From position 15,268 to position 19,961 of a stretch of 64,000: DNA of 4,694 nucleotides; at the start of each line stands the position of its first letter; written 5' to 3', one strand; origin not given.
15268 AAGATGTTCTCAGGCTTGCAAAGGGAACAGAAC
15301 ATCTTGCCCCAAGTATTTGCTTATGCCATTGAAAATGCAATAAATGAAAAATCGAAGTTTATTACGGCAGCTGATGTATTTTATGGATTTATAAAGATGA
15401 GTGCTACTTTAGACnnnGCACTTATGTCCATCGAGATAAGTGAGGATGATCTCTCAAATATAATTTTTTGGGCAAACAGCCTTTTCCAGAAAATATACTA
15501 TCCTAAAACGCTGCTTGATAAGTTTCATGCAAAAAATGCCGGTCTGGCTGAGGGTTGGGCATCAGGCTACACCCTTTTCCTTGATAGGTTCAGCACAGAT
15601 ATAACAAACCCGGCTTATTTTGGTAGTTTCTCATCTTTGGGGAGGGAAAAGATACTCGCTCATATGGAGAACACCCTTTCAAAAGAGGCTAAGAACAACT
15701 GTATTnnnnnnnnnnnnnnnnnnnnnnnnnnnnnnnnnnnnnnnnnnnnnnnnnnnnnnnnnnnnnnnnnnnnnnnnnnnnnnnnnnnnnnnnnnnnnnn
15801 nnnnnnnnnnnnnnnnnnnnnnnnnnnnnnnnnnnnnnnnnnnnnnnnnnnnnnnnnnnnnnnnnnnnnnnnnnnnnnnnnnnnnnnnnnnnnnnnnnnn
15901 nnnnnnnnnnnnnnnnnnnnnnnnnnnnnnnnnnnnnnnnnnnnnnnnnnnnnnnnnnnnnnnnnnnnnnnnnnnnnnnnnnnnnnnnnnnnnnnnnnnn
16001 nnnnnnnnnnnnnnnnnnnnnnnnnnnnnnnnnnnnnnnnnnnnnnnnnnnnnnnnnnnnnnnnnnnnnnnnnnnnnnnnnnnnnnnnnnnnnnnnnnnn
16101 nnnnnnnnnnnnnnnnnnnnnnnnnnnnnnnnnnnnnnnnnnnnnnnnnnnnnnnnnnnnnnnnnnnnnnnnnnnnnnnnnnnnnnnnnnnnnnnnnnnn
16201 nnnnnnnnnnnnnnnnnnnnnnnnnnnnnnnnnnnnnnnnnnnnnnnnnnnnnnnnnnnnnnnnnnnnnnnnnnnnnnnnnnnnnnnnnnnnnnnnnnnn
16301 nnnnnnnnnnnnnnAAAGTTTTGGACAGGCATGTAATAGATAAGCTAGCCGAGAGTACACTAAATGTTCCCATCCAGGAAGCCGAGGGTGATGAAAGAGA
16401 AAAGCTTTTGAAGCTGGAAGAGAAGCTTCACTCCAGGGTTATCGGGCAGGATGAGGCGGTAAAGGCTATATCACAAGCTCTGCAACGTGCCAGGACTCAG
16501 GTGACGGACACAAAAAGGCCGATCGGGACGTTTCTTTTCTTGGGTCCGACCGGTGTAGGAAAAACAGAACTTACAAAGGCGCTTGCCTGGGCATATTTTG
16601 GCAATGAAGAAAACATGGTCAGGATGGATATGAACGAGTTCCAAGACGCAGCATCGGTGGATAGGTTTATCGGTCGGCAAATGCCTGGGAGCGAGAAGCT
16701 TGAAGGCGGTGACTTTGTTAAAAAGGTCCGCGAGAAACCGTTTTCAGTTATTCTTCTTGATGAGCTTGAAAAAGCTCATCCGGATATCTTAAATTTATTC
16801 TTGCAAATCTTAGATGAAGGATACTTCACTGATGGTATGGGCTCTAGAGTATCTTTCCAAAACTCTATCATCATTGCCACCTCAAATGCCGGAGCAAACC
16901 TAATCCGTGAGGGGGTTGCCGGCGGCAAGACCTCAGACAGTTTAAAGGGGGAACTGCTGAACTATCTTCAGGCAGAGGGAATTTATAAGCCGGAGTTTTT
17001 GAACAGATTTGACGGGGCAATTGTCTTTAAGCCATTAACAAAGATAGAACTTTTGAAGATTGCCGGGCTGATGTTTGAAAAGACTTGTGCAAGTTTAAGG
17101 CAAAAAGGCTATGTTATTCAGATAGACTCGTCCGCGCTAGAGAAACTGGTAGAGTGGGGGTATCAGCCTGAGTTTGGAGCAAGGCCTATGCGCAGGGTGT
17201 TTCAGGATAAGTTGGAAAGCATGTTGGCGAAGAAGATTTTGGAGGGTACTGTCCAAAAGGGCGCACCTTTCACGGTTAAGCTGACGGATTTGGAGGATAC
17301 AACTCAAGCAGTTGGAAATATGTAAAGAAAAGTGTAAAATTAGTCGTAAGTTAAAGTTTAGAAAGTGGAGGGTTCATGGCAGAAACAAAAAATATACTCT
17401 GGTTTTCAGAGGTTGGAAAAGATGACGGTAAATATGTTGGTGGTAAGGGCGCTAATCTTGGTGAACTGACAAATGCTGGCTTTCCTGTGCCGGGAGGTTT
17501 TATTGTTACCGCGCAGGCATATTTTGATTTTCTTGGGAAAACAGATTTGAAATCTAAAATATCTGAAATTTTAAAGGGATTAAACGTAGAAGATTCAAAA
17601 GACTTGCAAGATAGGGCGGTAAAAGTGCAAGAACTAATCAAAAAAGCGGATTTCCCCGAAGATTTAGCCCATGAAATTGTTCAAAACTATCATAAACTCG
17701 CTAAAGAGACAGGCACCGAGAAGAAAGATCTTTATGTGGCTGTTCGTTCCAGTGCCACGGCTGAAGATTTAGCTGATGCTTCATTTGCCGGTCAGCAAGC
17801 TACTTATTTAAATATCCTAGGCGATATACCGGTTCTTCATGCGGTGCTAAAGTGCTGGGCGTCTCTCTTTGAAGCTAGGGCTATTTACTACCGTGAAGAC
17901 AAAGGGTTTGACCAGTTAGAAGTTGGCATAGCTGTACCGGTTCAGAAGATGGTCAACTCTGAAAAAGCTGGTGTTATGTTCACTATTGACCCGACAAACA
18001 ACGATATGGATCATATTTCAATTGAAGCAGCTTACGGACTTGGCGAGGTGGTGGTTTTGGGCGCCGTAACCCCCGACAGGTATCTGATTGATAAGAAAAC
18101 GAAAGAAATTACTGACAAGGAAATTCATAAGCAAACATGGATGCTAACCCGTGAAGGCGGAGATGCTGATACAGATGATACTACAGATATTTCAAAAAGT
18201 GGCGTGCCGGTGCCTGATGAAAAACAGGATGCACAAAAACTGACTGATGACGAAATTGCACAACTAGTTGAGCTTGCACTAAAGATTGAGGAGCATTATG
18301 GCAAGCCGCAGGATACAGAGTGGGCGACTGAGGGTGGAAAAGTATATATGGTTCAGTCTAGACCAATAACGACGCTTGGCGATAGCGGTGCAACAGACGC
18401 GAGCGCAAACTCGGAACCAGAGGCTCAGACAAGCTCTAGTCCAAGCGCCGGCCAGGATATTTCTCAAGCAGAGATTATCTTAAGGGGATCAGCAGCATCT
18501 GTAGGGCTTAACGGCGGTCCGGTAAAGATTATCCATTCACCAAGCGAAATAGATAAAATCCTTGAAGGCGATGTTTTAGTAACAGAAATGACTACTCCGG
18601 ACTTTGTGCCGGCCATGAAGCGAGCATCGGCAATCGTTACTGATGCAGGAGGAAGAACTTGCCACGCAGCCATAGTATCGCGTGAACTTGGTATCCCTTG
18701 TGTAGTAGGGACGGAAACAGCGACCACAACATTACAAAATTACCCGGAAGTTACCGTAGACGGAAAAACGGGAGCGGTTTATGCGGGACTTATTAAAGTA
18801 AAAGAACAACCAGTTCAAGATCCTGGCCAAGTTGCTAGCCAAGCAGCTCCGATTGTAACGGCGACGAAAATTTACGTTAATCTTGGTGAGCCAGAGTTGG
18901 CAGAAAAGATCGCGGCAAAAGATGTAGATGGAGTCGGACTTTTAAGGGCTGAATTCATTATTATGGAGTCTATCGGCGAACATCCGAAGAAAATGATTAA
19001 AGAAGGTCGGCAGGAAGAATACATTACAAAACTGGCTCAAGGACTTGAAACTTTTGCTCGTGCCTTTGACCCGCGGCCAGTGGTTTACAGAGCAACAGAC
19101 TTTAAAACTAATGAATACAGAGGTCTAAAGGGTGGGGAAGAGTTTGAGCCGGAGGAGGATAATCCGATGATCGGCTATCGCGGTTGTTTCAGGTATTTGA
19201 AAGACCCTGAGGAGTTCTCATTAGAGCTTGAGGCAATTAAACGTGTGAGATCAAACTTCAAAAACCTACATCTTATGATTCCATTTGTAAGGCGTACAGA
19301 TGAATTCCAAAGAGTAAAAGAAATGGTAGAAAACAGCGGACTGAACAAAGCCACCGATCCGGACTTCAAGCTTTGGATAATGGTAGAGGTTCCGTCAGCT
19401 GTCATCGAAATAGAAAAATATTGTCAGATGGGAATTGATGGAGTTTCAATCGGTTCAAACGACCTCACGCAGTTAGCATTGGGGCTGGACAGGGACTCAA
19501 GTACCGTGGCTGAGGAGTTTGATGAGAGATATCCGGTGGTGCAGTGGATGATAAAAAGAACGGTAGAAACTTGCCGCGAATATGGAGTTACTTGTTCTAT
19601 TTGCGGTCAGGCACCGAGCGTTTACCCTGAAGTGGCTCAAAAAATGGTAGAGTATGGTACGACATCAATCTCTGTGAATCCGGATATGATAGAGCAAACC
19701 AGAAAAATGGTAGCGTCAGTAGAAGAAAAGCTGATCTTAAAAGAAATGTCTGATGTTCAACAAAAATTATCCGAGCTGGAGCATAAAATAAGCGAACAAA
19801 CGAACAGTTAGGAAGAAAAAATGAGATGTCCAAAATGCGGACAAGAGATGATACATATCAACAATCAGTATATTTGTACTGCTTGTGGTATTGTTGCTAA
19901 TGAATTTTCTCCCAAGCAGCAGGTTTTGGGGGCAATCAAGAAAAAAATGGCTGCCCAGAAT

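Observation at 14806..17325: Clp-family ATPase with degenerate D1 Walker B, no M-domain, no ClpP-docking loop and a TM anchor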

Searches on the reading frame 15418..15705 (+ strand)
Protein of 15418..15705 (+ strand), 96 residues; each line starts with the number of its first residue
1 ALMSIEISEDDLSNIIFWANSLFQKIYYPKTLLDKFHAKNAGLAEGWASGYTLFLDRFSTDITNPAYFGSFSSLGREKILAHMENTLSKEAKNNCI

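Call 40: find_related_loci(query=A3, collection=genome_contigs, flank=4000)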
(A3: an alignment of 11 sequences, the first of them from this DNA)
Query A3 (96 aa) in genome_contigs; peptide patterns used: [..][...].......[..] (x = any residue, [..] = any of these).
42 stretches matched a pattern; 34 encode a relative of the query (tblastn E <= 1e-3); 34 distinct loci.
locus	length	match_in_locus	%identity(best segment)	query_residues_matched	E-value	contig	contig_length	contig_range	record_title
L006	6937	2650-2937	81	1-96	3e-53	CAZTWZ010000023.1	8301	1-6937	MAG TPA_asm: uncultured Candidatus Saccharibacteria bacterium isolate binchicken_co172_94 genome assembly, contig: NODE_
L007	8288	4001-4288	69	1-96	5e-47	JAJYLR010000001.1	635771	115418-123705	MAG: bacterium isolate DBS2-1.bin86 NODE_1_length_635771_cov_21.116458, whole genome shotgun sequence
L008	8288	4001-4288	51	1-96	1e-31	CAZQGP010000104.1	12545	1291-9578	MAG TPA_asm: uncultured Candidatus Saccharibacteria bacterium isolate binchicken_co18_523 genome assembly, contig: k141_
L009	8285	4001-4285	51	2-96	1e-30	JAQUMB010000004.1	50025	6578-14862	MAG: Patescibacteria group bacterium isolate STD1_144 NODE_1322_length_50025_cov_4.397912_Sandtown_D1, whole genome shot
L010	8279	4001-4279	42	2-96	1e-16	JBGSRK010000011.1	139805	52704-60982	MAG: Patescibacteria group bacterium isolate JTS-AC356 k141_1742730, whole genome shotgun sequence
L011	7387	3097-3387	32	2-96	2e-11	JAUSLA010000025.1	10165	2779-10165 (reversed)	MAG: bacterium isolate E14_metabat.bin.93 E14_k141_1221359, whole genome shotgun sequence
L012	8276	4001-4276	38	7-96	5e-11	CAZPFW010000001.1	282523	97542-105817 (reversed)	MAG TPA_asm: uncultured Candidatus Saccharibacteria bacterium isolate binchicken_co39_267 genome assembly, contig: NODE_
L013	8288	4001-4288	32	2-96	5e-11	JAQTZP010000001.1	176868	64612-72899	MAG: Candidatus Paceibacterota bacterium isolate STC_63 NODE_178_length_176868_cov_5.251470_Sandtown_C, whole genome sho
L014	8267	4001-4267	33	10-96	9e-11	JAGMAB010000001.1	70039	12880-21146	MAG: Candidatus Parcubacteria bacterium isolate RS_14_18 ZL355.bin.18.fa_1, whole genome shotgun sequence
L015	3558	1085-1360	36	7-96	1e-10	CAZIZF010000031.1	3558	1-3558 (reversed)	MAG TPA_asm: uncultured Candidatus Saccharibacteria bacterium isolate SRP345593_co1_114 genome assembly, contig: NODE_21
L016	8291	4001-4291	32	2-96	2e-10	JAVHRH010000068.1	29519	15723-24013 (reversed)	MAG: Parcubacteria group bacterium isolate WB02no10_40_9 NODE_724_length_29519_cov_5.410908, whole genome shotgun sequen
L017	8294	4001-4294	31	1-96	4e-10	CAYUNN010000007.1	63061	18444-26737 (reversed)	MAG TPA_asm: uncultured Candidatus Saccharibacteria bacterium isolate SRP067234_co1_336 genome assembly, contig: k99_336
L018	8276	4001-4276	33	7-96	2e-9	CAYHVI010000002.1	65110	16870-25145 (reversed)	MAG TPA_asm: uncultured Candidatus Saccharibacteria bacterium isolate ERP119705_co17_966 genome assembly, contig: NODE_3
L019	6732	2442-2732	30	2-96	4e-9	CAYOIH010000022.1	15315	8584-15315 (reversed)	MAG TPA_asm: uncultured Candidatus Saccharibacteria bacterium isolate SRP178699_co1_594 genome assembly, contig: NODE_49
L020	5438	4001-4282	29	6-96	7e-9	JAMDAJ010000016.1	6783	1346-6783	MAG: Patescibacteria group bacterium isolate FK_Sedi_B_Bin.263 NODE_49063_length_6783_cov_1.83451, whole genome shotgun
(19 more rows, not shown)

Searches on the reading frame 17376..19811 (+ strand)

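Call 44: search_protein_families(library=pfam, proteins=[window:17376-19811:+], max_evalue=0.0001)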
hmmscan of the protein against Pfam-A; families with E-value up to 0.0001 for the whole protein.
window:17376-19811:+ (811 aa): 3 families
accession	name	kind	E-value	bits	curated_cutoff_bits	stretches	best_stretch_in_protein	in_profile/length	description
PF01326.24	PPDK_N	-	1.9e-108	363.1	27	1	20-344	3-322/328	Pyruvate phosphate dikinase, AMP/ATP-binding domain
PF02896.24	PEP-utilizers_C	-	4.9e-70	236.4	22.8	1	494-783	17-292/293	PEP-utilising enzyme, PEP-binding domain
PF00391.29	PEP-utilizers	-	1.5e-27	95.4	23.1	1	397-466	3-72/72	PEP-utilising enzyme, mobile domain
